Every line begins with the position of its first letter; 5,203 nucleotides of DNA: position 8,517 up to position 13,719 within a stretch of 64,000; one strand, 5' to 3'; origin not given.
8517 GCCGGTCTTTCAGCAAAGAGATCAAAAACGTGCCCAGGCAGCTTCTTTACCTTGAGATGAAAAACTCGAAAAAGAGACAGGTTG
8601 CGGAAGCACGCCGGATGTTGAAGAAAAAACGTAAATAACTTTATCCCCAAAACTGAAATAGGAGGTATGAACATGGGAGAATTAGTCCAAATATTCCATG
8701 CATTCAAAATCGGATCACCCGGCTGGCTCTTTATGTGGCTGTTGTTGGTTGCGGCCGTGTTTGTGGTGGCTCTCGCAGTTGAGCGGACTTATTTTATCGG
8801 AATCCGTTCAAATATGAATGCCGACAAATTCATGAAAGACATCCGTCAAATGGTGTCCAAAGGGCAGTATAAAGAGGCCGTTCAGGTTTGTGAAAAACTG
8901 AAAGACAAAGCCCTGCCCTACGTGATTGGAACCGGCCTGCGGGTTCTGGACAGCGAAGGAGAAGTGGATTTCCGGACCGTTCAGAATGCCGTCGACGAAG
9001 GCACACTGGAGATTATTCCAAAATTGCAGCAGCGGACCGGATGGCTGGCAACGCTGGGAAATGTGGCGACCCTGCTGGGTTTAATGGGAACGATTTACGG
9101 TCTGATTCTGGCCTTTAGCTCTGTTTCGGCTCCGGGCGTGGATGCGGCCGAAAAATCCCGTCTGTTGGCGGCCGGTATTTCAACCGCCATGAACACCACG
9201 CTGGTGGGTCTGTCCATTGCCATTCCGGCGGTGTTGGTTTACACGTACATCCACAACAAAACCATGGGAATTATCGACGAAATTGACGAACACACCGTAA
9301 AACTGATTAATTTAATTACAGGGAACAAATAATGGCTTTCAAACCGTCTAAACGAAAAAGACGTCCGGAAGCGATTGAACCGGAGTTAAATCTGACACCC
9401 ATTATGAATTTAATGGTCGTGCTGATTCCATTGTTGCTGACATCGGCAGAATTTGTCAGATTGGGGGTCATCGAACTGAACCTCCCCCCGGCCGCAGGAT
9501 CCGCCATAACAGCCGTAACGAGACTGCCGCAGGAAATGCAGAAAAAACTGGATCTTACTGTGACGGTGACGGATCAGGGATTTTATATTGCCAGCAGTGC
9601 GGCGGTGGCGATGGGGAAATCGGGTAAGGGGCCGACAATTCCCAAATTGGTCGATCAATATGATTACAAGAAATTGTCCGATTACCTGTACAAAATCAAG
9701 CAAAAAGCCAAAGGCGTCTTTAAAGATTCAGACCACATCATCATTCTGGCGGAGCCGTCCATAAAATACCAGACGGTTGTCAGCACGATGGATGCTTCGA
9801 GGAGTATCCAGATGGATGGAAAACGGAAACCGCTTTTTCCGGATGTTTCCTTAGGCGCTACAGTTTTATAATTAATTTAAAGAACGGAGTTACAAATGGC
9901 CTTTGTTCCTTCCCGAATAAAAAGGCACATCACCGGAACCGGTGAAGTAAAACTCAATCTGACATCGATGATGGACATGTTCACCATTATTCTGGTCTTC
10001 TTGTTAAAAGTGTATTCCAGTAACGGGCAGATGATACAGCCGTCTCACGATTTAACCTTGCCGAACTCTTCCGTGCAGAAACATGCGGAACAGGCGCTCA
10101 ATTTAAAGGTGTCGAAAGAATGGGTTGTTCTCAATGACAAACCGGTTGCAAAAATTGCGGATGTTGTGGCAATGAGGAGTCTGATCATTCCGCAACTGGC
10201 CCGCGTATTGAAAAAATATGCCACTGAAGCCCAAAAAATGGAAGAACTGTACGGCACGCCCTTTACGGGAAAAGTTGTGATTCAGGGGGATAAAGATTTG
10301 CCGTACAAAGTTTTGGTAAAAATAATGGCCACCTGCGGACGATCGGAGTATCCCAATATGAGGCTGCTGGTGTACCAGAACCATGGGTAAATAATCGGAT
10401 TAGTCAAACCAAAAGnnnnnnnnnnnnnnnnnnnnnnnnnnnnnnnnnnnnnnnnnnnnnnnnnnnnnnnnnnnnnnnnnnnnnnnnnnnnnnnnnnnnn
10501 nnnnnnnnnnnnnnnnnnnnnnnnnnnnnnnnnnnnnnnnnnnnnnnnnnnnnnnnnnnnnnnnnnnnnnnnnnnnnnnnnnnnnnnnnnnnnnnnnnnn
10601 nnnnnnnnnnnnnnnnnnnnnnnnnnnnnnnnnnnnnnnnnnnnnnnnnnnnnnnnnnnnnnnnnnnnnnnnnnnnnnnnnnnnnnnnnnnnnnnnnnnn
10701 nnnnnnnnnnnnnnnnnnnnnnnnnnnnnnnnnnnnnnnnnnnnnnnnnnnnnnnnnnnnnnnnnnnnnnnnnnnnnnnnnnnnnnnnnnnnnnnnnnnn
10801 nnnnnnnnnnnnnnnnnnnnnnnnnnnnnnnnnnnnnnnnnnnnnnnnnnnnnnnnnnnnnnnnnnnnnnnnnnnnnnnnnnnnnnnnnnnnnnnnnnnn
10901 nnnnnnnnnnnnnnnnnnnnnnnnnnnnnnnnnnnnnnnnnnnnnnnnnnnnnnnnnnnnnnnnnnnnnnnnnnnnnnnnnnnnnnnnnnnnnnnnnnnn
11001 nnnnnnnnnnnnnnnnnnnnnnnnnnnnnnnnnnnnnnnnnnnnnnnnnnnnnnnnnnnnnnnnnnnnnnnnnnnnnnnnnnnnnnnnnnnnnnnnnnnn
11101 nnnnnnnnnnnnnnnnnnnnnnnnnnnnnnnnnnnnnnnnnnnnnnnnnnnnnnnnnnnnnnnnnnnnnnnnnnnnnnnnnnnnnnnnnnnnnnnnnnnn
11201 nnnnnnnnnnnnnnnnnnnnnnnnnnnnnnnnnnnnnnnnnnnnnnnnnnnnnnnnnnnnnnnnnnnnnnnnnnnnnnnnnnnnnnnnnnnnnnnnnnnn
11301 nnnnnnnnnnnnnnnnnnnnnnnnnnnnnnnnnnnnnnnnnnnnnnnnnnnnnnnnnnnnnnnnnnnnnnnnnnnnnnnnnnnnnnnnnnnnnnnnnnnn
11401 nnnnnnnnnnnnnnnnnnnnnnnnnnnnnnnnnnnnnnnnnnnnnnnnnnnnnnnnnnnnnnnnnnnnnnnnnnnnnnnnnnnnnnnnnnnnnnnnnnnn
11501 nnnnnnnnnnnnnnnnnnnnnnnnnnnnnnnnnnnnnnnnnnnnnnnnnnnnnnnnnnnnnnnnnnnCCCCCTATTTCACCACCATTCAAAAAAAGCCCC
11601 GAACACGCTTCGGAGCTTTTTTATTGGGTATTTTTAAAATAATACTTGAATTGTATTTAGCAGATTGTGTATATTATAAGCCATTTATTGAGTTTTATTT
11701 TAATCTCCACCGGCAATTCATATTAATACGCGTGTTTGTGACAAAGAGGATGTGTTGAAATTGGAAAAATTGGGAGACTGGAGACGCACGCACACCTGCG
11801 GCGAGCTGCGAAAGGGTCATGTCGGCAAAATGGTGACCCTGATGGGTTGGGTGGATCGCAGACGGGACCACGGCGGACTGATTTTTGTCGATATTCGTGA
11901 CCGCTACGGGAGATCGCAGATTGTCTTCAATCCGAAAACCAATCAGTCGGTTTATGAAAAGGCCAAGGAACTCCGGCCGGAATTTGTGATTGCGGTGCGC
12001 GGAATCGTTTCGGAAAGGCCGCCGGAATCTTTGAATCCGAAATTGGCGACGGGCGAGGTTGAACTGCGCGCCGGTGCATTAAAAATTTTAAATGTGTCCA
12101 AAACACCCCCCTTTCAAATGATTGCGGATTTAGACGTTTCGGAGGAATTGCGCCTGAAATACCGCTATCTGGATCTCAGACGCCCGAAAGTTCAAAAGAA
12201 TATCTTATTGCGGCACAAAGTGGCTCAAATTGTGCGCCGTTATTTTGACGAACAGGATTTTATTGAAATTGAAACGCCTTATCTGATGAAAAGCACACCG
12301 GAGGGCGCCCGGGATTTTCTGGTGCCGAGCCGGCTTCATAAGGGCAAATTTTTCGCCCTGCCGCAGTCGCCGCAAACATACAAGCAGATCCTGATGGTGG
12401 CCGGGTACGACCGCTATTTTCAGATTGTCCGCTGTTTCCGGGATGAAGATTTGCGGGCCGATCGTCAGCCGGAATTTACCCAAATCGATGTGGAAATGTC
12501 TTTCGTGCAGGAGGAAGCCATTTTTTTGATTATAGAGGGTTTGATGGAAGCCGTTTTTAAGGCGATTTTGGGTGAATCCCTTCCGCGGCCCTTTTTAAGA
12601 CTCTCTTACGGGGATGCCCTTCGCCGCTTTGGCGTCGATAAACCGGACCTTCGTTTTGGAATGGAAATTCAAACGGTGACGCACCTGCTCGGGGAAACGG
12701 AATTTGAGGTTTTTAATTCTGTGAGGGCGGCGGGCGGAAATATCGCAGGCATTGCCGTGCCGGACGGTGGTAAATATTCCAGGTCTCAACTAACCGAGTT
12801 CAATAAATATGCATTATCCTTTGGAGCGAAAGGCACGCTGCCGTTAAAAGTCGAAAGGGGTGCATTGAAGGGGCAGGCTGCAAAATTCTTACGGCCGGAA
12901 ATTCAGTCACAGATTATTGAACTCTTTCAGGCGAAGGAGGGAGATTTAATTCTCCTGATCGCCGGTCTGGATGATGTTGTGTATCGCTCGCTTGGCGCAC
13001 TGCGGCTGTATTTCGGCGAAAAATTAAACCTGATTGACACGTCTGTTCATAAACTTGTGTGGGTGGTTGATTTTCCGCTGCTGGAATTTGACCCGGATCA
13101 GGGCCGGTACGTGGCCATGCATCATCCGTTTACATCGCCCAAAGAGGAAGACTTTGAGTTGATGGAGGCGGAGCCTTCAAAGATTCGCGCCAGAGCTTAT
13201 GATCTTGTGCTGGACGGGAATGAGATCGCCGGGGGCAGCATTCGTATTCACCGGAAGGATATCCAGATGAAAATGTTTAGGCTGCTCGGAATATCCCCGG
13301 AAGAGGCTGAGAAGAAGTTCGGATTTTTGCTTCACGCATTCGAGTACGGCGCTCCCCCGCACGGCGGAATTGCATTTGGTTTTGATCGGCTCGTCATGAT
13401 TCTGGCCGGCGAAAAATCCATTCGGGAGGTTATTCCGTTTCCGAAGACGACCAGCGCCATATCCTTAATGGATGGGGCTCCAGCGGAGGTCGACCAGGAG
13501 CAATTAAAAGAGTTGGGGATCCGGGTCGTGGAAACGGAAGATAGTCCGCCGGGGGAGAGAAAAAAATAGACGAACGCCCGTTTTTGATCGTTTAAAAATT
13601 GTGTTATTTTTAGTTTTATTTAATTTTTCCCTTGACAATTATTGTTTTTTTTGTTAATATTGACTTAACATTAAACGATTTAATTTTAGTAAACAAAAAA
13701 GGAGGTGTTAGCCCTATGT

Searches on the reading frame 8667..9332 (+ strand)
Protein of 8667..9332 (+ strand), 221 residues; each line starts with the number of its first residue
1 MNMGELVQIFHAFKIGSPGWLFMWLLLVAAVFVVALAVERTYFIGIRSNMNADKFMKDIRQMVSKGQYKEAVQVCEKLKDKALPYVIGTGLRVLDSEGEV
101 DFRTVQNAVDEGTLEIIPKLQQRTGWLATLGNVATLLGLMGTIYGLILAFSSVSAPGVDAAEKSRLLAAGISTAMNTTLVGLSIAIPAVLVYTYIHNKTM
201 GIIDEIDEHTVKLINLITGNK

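Call 75: search_protein_families(library=pfam, proteins=[window:8667-9332:+], max_evalue=0.00001)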
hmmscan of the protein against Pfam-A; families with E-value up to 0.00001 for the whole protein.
window:8667-9332:+ (221 aa): 1 family
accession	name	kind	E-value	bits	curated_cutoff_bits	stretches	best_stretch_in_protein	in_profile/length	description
PF01618.21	MotA_ExbB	-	2.6e-23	82.6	22.9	1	89-207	12-126/127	MotA/TolQ/ExbB proton channel family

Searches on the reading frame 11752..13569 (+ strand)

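Call 75: search_protein_families(library=pfam, proteins=[window:11752-13569:+], max_evalue=0.00001)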
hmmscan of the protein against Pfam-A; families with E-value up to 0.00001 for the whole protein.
window:11752-13569:+ (605 aa): 3 families
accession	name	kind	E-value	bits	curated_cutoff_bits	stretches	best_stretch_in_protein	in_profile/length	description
PF00152.25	tRNA-synt_2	-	1.1e-125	419.2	25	1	130-566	1-307/308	tRNA synthetases class II (D, K and N)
PF02938.19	GAD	-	1.9e-16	60.5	23.4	1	321-414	1-95/95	GAD domain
PF01336.31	tRNA_anti-codon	-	3.5e-16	59.3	27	1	28-113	1-75/75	OB-fold nucleic acid binding domain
